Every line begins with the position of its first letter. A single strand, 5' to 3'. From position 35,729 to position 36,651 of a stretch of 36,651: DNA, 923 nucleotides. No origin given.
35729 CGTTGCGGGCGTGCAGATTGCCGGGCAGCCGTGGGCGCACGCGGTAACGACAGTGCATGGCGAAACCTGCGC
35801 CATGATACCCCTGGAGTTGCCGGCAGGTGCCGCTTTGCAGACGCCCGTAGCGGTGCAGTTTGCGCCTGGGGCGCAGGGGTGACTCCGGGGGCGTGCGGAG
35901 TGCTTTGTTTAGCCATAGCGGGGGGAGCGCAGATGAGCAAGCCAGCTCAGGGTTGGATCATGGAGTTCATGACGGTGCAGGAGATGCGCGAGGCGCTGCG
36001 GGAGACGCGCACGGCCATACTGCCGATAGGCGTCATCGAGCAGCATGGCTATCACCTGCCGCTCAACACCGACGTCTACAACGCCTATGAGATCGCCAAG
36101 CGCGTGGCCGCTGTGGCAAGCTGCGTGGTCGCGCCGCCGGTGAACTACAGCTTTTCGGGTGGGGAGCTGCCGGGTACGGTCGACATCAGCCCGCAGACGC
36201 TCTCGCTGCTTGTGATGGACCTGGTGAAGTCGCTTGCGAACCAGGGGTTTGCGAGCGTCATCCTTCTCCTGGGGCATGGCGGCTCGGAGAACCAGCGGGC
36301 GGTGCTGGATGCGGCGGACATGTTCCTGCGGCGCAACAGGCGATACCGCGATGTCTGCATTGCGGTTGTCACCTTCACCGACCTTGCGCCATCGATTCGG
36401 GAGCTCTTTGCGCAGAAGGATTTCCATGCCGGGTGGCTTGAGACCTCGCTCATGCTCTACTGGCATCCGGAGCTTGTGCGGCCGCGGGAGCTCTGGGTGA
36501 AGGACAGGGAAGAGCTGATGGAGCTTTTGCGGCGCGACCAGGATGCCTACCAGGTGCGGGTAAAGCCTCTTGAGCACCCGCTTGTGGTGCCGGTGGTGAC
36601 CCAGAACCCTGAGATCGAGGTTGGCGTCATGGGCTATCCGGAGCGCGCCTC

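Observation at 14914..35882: Five DegT-family aminotransferases wired to two ABC importers and a ROK regulator instead of NDP-sugar biosynthesis genes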

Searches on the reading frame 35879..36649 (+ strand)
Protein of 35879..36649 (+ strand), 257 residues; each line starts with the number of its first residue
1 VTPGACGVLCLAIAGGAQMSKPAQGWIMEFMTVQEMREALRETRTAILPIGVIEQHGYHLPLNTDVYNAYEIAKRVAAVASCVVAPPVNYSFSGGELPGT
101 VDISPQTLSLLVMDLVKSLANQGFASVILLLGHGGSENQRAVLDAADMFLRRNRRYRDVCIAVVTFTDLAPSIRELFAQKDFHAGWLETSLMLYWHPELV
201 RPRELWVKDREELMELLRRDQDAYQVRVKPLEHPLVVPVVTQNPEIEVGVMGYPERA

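Call 52: search_protein_families(library=pfam, proteins=[window:35879-36649:+], max_evalue=0.01)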
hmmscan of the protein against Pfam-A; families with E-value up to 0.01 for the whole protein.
window:35879-36649:+ (257 aa): 1 family
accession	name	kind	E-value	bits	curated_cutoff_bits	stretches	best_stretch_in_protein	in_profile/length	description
PF02633.19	Creatininase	-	7.7e-49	166.7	31.3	1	31-256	3-217/238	Creatinine amidohydrolase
